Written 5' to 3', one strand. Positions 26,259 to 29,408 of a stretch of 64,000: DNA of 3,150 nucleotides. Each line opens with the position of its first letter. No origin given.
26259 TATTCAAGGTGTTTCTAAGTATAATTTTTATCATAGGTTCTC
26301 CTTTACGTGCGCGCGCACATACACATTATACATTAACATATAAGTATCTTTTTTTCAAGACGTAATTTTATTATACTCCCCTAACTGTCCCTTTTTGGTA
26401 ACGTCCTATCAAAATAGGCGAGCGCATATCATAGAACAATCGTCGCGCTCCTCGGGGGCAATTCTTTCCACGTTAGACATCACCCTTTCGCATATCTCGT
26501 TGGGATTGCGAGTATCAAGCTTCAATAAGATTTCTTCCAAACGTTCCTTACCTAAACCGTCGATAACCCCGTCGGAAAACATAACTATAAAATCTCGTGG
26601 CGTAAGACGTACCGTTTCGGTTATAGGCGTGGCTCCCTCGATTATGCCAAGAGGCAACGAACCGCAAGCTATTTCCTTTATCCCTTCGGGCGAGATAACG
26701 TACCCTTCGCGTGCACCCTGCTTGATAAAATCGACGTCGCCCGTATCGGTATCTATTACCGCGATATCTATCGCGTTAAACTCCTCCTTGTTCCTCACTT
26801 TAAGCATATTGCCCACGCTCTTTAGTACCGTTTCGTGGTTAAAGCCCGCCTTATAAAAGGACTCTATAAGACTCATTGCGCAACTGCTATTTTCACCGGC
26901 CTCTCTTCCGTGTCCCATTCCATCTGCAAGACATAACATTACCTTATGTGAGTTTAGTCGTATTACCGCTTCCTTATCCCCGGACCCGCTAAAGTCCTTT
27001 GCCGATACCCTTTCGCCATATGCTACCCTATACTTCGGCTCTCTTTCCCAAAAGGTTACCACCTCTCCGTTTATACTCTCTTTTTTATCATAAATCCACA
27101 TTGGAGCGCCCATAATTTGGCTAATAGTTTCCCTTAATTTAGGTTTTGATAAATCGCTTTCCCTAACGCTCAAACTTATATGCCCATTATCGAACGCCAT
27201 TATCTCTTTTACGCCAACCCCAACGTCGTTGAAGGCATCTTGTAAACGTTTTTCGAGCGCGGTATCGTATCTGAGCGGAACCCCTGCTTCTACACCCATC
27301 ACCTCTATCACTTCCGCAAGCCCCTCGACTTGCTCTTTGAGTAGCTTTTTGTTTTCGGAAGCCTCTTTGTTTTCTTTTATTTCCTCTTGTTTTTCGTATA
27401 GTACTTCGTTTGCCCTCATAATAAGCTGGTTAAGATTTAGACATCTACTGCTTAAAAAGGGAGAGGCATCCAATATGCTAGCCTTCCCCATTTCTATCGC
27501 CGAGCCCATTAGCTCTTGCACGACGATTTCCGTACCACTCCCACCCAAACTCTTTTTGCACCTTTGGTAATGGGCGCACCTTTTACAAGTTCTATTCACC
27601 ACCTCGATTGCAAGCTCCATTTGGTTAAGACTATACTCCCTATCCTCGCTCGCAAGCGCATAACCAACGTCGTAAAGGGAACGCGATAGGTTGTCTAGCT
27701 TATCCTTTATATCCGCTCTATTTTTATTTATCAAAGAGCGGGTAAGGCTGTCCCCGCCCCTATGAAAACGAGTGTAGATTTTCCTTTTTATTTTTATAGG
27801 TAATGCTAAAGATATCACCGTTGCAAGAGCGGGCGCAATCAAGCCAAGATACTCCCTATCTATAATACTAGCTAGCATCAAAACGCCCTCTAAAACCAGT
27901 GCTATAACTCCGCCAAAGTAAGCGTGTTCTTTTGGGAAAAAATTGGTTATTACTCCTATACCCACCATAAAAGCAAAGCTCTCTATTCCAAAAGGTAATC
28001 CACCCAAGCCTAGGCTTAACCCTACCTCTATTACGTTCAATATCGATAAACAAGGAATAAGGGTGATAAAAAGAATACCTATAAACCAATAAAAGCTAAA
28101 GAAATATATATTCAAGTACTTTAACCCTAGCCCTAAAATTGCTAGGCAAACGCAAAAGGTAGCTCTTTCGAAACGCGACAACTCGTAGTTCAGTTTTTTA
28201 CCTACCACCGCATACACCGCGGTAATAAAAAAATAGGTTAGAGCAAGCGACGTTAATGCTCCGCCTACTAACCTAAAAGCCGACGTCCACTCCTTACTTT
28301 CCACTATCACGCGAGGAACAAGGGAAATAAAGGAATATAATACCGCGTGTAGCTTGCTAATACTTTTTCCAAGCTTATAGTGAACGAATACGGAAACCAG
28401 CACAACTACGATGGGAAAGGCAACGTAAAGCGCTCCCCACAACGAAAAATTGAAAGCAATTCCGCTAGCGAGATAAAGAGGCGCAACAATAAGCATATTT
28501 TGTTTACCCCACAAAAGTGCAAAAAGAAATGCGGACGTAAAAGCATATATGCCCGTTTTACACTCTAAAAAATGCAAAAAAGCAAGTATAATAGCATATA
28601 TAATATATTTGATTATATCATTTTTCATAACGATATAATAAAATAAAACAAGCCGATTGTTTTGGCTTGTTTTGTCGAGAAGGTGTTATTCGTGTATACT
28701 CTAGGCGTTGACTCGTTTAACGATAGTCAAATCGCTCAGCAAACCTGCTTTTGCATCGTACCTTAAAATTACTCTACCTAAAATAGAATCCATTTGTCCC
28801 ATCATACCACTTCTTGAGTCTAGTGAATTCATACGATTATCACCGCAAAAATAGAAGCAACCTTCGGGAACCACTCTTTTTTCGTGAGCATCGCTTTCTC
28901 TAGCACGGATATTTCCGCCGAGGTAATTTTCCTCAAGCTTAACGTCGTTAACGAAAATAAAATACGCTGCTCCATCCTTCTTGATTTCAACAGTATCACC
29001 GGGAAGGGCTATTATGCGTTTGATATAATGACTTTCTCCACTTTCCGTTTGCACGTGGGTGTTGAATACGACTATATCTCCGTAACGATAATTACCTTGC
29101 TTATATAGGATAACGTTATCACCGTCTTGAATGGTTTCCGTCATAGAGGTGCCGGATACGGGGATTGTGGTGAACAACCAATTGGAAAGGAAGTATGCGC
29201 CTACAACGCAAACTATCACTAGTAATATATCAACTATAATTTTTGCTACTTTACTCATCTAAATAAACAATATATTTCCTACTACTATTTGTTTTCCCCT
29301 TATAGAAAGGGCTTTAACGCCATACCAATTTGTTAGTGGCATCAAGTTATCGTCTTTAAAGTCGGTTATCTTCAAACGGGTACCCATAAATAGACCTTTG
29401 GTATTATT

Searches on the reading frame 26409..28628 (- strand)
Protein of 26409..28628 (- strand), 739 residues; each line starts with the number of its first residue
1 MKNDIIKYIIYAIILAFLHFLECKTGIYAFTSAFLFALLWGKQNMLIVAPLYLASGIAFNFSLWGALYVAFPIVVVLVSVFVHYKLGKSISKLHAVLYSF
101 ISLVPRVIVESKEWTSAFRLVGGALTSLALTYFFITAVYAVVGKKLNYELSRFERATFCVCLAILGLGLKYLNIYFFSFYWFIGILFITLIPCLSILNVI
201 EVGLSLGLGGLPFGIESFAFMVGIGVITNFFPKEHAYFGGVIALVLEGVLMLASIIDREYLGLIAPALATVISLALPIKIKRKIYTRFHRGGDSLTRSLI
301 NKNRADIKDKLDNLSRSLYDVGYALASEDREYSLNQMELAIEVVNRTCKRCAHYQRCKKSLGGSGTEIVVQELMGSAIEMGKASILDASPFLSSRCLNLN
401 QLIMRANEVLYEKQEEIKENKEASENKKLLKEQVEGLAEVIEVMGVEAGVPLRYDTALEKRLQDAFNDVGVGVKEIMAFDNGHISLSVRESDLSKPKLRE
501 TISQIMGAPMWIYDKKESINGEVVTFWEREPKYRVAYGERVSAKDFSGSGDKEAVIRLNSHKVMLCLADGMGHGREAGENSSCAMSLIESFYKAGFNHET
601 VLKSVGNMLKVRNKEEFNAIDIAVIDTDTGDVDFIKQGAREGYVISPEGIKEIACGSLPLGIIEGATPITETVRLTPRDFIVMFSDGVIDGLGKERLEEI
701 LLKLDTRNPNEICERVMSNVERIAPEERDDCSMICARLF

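Call 11: search_protein_families(library=pfam, proteins=[window:26409-28628:-], max_evalue=0.001)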
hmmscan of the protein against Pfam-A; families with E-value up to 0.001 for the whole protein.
window:26409-28628:- (739 aa): 2 families
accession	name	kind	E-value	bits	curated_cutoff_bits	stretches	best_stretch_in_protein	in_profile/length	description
PF07228.17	SpoIIE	-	1.7e-26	93.8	25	1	560-738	2-191/192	Stage II sporulation protein E (SpoIIE)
PF19732.4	SpoIIE_N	-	8.8e-09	34.9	27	1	313-490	363-539/605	Stage II sporulation protein E N-terminal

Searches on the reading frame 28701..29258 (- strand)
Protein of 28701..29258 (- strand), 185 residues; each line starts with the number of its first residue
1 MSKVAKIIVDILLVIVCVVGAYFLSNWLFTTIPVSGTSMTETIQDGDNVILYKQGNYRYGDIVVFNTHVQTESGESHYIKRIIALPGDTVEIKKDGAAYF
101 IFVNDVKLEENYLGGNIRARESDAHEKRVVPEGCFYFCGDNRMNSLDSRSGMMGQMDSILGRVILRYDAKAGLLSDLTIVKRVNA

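Call 11: search_protein_families(library=pfam, proteins=[window:28701-29258:-], max_evalue=0.001)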
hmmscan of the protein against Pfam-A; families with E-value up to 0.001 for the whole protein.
window:28701-29258:- (185 aa): 2 families
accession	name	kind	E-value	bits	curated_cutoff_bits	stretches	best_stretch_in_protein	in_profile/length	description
PF10502.14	Peptidase_S26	-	9.1e-31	107.5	22.9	1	12-167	6-167/168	Signal peptidase, peptidase S26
PF00717.28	Peptidase_S24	-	5.8e-08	32.9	23.3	1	33-93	39-92/116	Peptidase S24-like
